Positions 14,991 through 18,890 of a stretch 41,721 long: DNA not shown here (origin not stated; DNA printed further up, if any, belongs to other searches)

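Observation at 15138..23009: Same-strand block of unrecognisable genes (731 aa, 74 aa, 1629 aa)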

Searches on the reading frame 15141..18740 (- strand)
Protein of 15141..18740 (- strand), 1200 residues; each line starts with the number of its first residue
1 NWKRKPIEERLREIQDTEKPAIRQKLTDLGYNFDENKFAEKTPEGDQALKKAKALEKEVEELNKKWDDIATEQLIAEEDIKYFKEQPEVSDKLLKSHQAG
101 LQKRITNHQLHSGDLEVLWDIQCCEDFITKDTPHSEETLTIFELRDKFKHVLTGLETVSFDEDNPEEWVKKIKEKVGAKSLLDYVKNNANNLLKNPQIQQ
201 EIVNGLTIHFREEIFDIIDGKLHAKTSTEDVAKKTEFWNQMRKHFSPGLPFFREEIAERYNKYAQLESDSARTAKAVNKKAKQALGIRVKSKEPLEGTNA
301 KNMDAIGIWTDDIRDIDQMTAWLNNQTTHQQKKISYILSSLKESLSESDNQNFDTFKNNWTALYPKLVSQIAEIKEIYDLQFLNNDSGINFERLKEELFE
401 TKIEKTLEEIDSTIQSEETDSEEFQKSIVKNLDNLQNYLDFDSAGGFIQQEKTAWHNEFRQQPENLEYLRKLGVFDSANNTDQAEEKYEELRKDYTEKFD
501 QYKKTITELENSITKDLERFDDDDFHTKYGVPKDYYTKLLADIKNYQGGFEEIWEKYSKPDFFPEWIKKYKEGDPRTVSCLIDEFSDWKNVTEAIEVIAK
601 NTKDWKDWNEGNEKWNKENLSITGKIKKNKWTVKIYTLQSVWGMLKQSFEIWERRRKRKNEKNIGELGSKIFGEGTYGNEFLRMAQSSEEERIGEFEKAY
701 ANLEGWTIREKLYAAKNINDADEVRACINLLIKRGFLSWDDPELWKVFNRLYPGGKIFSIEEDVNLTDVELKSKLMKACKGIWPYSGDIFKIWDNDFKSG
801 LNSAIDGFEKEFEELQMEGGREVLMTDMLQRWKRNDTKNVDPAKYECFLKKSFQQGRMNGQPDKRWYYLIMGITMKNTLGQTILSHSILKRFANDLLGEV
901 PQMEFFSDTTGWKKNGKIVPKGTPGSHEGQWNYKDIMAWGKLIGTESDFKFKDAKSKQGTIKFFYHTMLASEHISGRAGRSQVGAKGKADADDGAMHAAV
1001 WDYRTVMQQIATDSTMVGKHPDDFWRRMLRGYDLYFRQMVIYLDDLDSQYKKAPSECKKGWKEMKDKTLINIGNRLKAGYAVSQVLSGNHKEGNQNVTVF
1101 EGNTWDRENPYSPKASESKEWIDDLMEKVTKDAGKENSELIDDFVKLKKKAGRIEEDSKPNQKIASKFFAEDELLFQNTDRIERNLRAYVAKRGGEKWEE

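Call 29: search_protein_representatives(protein=window:15141-18740:-)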
Query: 1200 residues. Proteins with E-value up to 0.001 (for the whole library): 255; up to 1e-10: 185; up to 1e-30: 60. The best 150 are listed.
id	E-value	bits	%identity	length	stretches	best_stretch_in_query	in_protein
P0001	0.0e+00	2747.5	100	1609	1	1-1200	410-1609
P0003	3.3e-214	730.7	40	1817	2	155-1196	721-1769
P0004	1.0e-196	672.8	36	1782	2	41-1197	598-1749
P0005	7.7e-195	666.5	36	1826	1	37-1195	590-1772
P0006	1.5e-188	645.7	38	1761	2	157-1191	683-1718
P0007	7.6e-156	537.4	33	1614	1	45-1196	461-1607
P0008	5.5e-151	521.3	46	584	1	639-1196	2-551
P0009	3.7e-149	515.2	33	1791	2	353-1189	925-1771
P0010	1.3e-133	463.8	35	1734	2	400-1190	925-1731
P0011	5.8e-128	445.0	33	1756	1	53-1136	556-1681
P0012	1.2e-121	424.2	32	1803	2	406-1143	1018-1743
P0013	3.9e-120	419.1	31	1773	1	50-1139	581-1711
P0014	6.9e-120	418.3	32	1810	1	19-1195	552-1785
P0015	2.3e-119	416.5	32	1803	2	421-1169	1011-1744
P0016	8.3e-117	408.1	33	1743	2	468-1135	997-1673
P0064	1.0e-24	103.1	31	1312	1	634-910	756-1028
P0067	1.6e-22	95.9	31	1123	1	589-934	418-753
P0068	7.7e-22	93.5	26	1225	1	611-1006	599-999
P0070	1.3e-21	92.8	33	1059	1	649-875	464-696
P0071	3.7e-21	91.3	33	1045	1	636-911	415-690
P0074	7.0e-21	90.4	27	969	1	633-993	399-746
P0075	1.4e-20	89.3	30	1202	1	647-911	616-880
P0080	9.0e-20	86.7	33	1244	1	648-875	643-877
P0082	1.3e-19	86.2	26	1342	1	604-1009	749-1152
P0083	1.4e-19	86.0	31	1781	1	633-873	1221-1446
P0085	3.8e-19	84.6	31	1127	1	637-933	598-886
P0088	8.8e-19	83.4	34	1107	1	652-874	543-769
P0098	1.9e-17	79.0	26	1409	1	628-1013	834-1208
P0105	3.5e-16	74.8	26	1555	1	633-979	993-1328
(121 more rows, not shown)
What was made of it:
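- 15588..16844 (-): Conserved core of the giant (residues about 1062-1480). This is the only part shared with the shorter (1000-1800 aa) distant family members. Best-matched stretches in distant hits map to query positions 633-916 (of 430-1629), up to about 1040: call 29.
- The best are 3e-214 to 1e-100, over proteins of 1600-2100 aa (call 29).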

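Call 35: search_protein_families(library=pfam, alignment_id=A3, max_evalue=0.001)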
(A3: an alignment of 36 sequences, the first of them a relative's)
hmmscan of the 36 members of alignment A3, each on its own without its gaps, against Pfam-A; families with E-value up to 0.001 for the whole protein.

A. member 1, P0064 (1312 aa): 0 families

B. families by the number of members that match (of 36 scanned): 0 families

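Call 37: search_solved_structures(query=A3, max_evalue=10)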
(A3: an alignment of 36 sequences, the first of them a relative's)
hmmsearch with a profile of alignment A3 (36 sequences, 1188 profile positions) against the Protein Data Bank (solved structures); distinct sequences matched with E-value up to 10: 88 (the best 60 are shown).
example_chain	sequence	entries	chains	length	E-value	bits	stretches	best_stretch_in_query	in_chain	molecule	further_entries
3k2s_A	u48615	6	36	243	0.0011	20.6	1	135-276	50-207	Apolipoprotein A-I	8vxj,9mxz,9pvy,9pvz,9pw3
3s84_A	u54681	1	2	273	0.0025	19.4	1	72-305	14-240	Apolipoprotein A-IV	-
9hx4_F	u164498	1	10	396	0.0025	19.4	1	55-368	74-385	Apolipoprotein A-IV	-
6pts_A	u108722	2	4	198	0.0038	18.8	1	168-281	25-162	Apolipoprotein A-I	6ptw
7kjr_C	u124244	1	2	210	0.0044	18.6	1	168-283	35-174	Apolipoprotein A-I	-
8eqs_C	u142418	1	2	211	0.0045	18.6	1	168-283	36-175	Apolipoprotein A-I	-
4v6m_A0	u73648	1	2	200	0.0046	18.6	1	168-283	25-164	Apolipoprotein A-I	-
1qvr_A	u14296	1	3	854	0.005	18.4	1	150-339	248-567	ClpB protein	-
9yop_A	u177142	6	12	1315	0.0054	18.3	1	135-339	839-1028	Myosin-7,General control transcription factor GCN4,Enhanced Green fluorescent protein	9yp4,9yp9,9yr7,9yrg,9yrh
3r2p_A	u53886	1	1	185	0.0055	18.3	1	149-274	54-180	Apolipoprotein A-I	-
2msc_A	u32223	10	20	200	0.0055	18.3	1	158-281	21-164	Apolipoprotein A-I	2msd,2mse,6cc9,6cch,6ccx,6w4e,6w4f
1av1_A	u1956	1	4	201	0.0065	18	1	158-283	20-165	APOLIPOPROTEIN A-I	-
8th8_K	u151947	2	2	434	0.0088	17.6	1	42-340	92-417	Dynein regulatory complex protein 10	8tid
2lem_A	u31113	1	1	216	0.013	17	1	155-276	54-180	Apolipoprotein A-I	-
2n5e_A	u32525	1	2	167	0.014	17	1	168-280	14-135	Apolipoprotein A-I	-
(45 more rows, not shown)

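Call 39: find_encoding_contigs(protein=P0003, flank=10000, max_places=3)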
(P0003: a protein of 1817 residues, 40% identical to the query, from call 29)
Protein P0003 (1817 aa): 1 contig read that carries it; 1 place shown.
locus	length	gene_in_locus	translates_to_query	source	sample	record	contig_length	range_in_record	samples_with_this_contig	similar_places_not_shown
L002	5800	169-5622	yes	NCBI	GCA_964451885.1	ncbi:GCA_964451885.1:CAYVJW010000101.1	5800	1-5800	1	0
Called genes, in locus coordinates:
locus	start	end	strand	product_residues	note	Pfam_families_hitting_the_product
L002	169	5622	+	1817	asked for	-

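Call 40: list_cluster_members(proteins=[P0003, P0004, P0005, P0006, P0007, P0009, P0064, P0067, P0068, P0070])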
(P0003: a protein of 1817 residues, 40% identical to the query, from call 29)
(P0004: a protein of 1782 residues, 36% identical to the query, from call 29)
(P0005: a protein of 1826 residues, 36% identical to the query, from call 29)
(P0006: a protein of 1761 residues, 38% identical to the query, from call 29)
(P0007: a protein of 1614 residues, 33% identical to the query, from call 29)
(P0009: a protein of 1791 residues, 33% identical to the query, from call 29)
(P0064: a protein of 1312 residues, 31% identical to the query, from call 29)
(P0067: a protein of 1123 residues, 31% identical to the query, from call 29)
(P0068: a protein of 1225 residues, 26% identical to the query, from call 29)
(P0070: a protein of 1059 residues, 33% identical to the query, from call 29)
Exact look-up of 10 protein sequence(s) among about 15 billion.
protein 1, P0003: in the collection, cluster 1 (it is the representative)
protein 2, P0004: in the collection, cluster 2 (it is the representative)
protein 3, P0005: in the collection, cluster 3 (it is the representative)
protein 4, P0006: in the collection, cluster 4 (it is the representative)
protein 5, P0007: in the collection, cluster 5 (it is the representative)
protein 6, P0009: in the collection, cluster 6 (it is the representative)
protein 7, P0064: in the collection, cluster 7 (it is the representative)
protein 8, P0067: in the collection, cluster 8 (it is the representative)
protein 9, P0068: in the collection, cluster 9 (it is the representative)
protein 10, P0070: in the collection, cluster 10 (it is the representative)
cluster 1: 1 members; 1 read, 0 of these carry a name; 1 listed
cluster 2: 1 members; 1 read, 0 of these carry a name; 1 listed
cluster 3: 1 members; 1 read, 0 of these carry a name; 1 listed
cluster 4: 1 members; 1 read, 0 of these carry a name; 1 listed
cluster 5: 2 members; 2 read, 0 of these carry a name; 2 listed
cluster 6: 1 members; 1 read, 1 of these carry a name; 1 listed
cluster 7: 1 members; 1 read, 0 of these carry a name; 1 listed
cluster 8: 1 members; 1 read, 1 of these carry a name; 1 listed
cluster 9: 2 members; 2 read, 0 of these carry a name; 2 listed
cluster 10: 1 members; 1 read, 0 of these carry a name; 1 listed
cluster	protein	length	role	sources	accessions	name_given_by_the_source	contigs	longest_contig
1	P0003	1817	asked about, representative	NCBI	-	-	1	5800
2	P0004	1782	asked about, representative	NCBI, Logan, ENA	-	-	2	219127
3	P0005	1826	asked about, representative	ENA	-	-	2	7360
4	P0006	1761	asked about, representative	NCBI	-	-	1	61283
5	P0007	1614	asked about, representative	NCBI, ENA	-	-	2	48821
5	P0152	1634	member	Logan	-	-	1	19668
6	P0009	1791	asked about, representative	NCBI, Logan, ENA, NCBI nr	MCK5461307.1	hypothetical protein KAI58_04975 [Candidatus Gracilibacteria bacterium] | hypothetical protein [Candidatus Gracilibacteria bacterium]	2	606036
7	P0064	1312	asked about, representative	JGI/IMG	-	-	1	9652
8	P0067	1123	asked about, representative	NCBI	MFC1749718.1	hypothetical protein ACFL2V_13030, partial [Pseudomonadota bacterium]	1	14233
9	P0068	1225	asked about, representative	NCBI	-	-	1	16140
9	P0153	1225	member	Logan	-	-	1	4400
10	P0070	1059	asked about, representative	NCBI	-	-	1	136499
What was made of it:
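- One named member is a hypothetical protein, MCK5461307.1 (call 40).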

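Call 42: find_encoding_contigs(protein=P0004, flank=10000, max_places=2)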
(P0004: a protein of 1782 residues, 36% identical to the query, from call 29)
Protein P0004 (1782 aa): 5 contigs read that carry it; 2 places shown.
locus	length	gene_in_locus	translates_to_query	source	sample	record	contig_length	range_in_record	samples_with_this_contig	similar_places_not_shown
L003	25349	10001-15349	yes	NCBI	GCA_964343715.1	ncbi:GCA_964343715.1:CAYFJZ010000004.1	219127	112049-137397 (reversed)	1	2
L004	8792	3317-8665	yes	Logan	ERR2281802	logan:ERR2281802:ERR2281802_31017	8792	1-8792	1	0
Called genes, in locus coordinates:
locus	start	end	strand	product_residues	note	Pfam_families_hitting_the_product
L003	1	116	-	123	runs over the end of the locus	PF12797:Fer4_2 (faint), PF12838:Fer4_7, PF00037:Fer4 (faint), PF12837:Fer4_6 (faint), PF13237:Fer4_10, PF14697:Fer4_21, PF13183:Fer4_8 (faint), PF13187:Fer4_9, +1 more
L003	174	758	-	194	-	PF01558:POR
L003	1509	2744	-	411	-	PF26299:MurL_N, PF26298:MurL_epimerase_C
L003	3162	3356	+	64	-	-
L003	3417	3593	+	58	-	-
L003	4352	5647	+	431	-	PF08529:NusA_N, PF07650:KH_2 (faint), PF13184:KH_NusA_1st, PF26594:KH_NusA_2nd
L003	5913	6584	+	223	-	PF00590:TP_methylase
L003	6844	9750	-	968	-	PF01966:HD, PF13487:HD_5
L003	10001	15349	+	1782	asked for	-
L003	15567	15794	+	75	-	-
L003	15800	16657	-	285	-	PF00763:THF_DHG_CYH, PF02882:THF_DHG_CYH_C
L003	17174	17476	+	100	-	-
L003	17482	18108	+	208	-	PF04199:Cyclase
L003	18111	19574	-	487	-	PF01053:Cys_Met_Meta_PP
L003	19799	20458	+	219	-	-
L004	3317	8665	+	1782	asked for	-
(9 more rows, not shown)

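Call 43: find_encoding_contigs(protein=P0006, flank=10000, max_places=2)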
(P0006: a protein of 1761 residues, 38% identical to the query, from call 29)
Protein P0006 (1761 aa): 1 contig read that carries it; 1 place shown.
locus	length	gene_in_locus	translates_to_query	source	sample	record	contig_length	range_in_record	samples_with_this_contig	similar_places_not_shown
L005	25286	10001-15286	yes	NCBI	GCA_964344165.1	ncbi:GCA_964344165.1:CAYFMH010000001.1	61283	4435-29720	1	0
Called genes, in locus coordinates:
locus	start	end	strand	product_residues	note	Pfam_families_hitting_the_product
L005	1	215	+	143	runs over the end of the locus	-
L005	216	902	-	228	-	PF00579:tRNA-synt_1b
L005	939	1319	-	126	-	PF07690:MFS_1 (weak)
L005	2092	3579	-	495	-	PF01547:SBP_bac_1, PF13416:SBP_bac_8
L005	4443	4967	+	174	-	-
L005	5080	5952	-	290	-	PF01680:SOR_SNZ, PF05690:ThiG (weak)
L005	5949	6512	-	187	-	PF01174:SNO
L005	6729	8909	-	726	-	PF00155:Aminotran_1_2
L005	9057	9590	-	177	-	-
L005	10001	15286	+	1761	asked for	-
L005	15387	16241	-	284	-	PF00763:THF_DHG_CYH, PF02882:THF_DHG_CYH_C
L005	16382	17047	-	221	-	PF12762:DDE_Tnp_IS1595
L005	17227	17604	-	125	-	PF01850:PIN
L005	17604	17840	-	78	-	PF02604:PhdYeFM_antitox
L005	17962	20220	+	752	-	-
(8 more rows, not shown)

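Call 44: find_encoding_contigs(protein=P0007, flank=10000, max_places=2)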
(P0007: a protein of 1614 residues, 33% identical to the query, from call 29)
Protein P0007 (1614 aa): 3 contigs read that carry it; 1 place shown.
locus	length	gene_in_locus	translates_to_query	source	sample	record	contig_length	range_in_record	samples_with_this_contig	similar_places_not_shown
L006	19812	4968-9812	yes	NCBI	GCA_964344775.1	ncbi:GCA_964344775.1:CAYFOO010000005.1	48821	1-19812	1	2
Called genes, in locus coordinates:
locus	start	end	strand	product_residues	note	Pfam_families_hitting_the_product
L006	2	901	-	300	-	?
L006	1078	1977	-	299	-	PF13385:Laminin_G_3, PF02210:Laminin_G_2 (weak)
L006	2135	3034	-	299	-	PF09603:Fib_succ_major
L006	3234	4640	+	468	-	PF00990:GGDEF (faint)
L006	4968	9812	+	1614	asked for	-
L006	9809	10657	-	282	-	PF00763:THF_DHG_CYH, PF02882:THF_DHG_CYH_C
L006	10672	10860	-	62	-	PF07927:HicA_toxin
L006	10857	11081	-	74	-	PF24113:DUF7387 (weak)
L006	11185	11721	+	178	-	-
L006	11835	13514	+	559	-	PF03092:BT1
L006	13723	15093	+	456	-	PF18073:Zn_ribbon_LapB, PF03796:DnaB_C (faint), PF13481:AAA_25, PF23442:DUF7125, PF06745:ATPase (weak), PF13541:ChlI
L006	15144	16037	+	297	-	PF01565:FAD_binding_4, PF02873:MurB_C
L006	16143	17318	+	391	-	PF07690:MFS_1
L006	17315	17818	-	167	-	-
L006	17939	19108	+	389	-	PF00266:Aminotran_5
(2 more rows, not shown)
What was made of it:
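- The closest relatives have the giant alone with a convergent folD (calls 42-44).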

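Call 53: find_encoding_contigs(protein=P0009, flank=10000, max_places=1)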
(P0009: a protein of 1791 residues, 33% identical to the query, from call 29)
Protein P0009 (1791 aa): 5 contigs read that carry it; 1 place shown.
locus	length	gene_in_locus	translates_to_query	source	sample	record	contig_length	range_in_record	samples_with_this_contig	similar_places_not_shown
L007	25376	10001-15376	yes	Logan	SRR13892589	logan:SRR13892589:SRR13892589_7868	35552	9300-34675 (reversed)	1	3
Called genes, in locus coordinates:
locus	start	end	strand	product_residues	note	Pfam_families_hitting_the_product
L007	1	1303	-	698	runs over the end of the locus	PF12846:AAA_10 (weak), PF19044:P-loop_TraG, PF01935:DUF87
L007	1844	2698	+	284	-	PF02687:FtsX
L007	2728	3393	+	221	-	PF11967:RecO_N (weak)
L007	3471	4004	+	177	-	-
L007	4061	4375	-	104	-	PF02482:Ribosomal_S30AE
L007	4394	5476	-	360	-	PF00586:AIRS, PF02769:AIRS_C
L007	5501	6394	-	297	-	-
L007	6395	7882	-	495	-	PF13522:GATase_6, PF13537:GATase_7, PF00156:Pribosyltran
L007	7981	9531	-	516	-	PF13181:TPR_8 (faint), PF13428:TPR_14 (faint), PF13414:TPR_11 (faint), PF13424:TPR_12 (faint), PF13432:TPR_16 (weak), PF14559:TPR_19 (weak), PF07719:TPR_2 (weak), PF25063:ARM_TT21_C (weak), +5 more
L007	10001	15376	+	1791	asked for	-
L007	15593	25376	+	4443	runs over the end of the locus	-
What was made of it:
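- On Type IV secretion system (monoderm type): The only such ATPase is 8.7 kb away on the opposite strand in one locus (call 53).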
